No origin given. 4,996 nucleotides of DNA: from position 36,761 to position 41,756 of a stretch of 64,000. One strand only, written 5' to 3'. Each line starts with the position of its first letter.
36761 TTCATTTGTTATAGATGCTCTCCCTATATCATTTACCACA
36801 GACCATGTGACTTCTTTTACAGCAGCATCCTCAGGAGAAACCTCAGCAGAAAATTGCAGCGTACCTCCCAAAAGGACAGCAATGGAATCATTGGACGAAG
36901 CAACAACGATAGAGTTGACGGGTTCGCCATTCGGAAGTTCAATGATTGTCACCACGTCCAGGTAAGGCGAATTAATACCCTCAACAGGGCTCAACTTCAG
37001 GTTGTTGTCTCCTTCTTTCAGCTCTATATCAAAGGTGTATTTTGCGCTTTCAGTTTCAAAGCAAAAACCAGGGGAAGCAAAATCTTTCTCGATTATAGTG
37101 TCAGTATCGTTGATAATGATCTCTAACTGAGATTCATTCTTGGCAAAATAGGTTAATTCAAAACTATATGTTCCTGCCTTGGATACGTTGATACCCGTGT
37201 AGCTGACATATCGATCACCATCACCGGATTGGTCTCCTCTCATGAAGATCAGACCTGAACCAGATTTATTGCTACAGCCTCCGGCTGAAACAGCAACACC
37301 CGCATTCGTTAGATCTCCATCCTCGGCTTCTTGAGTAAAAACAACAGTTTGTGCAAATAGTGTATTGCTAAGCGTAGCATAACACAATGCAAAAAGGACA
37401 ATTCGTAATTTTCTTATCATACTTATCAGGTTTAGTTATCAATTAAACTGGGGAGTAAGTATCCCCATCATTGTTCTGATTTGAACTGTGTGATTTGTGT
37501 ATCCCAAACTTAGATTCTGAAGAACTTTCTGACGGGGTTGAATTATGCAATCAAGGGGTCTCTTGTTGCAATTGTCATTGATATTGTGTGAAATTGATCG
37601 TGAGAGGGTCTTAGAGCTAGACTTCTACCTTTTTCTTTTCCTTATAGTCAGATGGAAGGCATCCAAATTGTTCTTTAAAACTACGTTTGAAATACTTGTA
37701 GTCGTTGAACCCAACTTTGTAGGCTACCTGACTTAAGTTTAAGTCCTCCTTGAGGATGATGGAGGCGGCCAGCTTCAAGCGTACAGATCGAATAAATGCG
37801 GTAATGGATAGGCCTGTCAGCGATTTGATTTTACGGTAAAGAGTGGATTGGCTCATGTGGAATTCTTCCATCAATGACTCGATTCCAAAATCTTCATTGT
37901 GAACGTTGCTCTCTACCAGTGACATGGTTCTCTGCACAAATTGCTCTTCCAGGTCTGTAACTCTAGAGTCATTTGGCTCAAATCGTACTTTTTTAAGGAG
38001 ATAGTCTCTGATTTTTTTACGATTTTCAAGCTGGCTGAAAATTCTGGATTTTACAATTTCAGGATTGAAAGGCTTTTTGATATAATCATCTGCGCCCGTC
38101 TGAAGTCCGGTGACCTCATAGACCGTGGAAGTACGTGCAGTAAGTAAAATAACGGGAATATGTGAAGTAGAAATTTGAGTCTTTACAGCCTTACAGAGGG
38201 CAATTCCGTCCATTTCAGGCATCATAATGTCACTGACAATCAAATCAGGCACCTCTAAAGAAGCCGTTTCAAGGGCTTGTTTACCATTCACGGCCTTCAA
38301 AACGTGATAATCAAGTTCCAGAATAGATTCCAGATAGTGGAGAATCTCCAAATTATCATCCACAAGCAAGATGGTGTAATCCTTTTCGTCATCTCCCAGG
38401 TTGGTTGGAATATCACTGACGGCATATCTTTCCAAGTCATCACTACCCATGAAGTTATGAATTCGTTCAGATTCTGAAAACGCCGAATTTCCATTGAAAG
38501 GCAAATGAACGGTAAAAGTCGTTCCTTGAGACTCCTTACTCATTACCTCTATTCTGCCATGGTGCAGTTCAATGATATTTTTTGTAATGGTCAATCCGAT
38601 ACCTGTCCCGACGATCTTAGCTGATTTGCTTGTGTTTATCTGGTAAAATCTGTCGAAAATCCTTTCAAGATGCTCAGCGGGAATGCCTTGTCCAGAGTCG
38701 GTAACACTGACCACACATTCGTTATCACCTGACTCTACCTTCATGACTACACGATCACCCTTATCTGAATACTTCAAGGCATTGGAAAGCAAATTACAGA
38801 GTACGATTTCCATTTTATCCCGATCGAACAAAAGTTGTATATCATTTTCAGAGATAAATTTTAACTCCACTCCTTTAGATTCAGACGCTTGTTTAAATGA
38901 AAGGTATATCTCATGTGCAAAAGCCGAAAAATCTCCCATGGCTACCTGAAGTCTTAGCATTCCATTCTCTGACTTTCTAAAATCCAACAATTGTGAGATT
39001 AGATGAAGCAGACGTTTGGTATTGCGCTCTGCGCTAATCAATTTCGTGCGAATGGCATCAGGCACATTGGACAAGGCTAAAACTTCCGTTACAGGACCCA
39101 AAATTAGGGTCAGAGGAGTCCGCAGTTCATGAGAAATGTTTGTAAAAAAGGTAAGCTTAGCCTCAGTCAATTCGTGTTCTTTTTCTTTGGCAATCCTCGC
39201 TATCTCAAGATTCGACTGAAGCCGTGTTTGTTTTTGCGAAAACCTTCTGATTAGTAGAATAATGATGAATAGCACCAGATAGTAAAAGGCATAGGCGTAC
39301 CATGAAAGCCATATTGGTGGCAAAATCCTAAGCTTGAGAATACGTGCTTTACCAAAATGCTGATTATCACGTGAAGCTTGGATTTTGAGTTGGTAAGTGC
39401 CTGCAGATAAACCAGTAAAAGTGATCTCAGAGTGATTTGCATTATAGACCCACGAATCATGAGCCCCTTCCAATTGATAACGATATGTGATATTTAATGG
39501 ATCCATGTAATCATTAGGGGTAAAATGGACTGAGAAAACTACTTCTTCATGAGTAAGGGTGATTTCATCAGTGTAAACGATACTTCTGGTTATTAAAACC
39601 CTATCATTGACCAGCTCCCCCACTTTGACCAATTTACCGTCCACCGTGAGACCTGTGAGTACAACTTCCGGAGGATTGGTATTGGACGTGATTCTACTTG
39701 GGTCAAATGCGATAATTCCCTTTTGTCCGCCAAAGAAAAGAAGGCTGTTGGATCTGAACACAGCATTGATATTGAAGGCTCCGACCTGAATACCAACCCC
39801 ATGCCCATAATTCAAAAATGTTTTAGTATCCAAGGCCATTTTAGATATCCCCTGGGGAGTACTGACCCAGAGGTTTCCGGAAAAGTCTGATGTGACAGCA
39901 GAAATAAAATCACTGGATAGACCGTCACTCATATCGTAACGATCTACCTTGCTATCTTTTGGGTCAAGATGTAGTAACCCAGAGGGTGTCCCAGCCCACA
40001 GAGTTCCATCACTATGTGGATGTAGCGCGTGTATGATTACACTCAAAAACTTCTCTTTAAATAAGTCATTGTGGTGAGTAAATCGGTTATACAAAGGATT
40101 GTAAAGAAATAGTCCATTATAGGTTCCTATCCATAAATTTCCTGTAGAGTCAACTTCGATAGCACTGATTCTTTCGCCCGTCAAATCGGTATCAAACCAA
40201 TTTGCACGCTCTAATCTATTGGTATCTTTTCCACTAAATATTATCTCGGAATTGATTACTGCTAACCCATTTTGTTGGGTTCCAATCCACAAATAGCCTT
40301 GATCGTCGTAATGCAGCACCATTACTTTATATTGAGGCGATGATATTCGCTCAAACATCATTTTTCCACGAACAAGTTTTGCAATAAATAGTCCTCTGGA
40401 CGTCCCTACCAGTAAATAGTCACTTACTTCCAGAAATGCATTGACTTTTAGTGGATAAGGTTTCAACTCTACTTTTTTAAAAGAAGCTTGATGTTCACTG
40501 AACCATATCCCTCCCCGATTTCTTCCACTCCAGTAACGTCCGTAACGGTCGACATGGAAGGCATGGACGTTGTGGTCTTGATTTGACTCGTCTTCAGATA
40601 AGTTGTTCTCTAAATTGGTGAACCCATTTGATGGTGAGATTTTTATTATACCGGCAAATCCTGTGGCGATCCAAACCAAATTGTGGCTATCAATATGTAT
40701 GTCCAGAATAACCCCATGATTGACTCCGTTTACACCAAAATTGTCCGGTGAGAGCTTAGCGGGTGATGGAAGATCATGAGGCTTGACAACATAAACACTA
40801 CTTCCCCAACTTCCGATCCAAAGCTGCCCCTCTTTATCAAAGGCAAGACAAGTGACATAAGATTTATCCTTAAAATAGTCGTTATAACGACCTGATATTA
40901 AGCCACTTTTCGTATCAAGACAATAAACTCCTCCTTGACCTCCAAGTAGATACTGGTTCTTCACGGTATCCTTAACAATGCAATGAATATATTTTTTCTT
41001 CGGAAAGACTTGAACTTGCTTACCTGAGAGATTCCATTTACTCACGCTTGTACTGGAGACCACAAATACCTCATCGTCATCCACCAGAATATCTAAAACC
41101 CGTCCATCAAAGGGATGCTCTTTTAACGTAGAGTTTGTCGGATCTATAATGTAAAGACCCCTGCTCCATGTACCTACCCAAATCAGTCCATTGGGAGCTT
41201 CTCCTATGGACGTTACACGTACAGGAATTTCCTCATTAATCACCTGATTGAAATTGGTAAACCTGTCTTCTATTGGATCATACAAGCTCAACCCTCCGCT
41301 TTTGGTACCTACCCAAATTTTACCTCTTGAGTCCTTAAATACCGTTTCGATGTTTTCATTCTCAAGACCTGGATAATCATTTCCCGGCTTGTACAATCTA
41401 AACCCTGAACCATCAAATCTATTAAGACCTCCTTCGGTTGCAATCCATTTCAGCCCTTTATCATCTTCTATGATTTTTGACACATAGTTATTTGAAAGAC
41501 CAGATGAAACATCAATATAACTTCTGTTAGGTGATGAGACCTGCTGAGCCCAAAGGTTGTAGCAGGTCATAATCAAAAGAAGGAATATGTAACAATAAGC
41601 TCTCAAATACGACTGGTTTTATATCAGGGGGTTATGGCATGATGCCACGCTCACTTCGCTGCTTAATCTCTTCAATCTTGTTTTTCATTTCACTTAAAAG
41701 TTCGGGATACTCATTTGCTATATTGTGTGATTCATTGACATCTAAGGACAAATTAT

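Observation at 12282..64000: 52-kb sulfated-glycan locus built around unclassified enzymes, possibly on an integrated island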

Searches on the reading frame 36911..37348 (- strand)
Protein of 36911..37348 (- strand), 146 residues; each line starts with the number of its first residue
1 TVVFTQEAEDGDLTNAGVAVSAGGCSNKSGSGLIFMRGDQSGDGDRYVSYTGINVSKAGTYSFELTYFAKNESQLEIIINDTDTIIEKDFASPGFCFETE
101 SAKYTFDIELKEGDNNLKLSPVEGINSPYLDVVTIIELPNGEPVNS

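Call 71: search_protein_families(library=pfam, proteins=[window:36911-37348:-], max_evalue=1)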
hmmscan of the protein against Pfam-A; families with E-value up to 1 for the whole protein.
seq(146 aa): 3 families
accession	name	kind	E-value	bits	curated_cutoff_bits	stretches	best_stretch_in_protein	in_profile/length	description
PF16990.11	CBM_35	-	0.0037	18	28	1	7-120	4-105/121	Carbohydrate binding module (family 35)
PF23194.1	NOMO_5th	-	0.0081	17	27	1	74-122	20-73/89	NOMO fifth transthyretin-like domain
PF03422.21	CBM_6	-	0.071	13.9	28.9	1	46-85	32-73/125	Carbohydrate binding module (family 6)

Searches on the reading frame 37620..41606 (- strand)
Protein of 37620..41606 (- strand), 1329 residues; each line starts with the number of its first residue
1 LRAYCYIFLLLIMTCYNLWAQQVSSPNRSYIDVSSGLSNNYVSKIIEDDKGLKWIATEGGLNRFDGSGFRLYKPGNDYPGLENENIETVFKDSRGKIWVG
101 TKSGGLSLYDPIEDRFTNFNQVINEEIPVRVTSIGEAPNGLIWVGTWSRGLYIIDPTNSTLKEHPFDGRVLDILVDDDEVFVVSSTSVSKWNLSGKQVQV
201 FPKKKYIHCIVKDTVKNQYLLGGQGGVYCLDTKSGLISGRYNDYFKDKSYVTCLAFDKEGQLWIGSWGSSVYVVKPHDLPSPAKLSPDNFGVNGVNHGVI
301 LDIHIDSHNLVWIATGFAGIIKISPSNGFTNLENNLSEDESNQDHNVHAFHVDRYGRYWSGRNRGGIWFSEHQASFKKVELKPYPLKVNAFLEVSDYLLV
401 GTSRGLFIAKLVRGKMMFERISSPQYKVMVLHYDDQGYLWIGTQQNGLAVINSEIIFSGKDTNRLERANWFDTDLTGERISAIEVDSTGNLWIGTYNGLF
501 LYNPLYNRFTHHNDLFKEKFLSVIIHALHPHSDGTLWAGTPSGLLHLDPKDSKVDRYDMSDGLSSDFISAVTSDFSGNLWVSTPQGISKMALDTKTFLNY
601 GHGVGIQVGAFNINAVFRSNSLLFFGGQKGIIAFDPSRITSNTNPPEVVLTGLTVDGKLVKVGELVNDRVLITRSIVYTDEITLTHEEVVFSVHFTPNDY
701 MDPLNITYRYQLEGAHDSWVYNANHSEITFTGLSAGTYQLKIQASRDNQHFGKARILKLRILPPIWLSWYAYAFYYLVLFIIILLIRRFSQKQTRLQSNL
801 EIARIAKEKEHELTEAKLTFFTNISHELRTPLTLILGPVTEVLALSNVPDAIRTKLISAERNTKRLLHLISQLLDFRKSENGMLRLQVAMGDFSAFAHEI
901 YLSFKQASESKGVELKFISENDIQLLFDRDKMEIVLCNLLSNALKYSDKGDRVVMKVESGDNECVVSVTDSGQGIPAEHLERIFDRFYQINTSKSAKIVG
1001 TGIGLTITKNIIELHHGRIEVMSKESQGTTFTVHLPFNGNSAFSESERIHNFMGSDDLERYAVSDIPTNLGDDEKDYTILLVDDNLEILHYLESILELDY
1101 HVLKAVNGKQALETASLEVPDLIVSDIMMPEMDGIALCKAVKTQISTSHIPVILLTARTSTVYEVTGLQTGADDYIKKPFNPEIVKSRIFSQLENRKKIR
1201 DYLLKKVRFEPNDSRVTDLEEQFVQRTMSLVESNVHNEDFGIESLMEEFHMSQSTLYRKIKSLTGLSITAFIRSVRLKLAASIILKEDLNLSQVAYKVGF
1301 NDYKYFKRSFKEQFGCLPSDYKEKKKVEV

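Call 5: search_protein_families(library=pfam, proteins=[window:37620-41606:-])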
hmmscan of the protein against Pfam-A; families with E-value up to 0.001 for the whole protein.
window:37620-41606:- (1329 aa): 12 families
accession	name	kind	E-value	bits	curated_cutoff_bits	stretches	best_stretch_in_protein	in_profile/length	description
PF07494.17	Reg_prop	-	5.8e-32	106.1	20.4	0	475-497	2-24/24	Two component regulator propeller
PF02518.31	HATPase_c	-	5.7e-29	101.2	26.4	1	928-1037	2-109/111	Histidine kinase-, DNA gyrase B-, and HSP90-like ATPase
PF00072.30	Response_reg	-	4.4e-25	88.5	30.2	1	1079-1188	1-109/111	Response regulator receiver domain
PF12833.13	HTH_18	-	2.3e-20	73.1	33.6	1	1247-1323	3-79/80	Helix-turn-helix domain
PF07495.19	Y_Y_Y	-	6.1e-12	45.7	26.6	1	700-750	2-52/65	Y_Y_Y domain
PF00165.29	HTH_AraC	-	2.1e-11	44.1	26.6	1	1286-1321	6-40/42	Bacterial regulatory helix-turn-helix proteins, AraC family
PF00512.31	HisKA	-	3.1e-11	43.6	26.9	1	817-882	2-66/66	His Kinase A (phospho-acceptor) domain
PF23748.1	Beta-prop_LRRK2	-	3.9e-05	23.3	26.9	0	471-500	267-296/359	LRRK2 beta propeller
PF16819.11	DUF5074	-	0.00027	20.6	27.2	0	48-165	108-222/353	Domain of unknown function (DUF5074)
PF05043.19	Mga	-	0.00037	21.5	21.1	0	1227-1264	18-55/87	Mga helix-turn-helix domain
PF08450.18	SGL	-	0.0004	20.5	26.3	0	186-268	22-105/246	SMP-30/Gluconolactonase/LRE-like region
PF14501.12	HATPase_c_5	-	0.00043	20.6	22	0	933-1026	7-93/102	GHKL domain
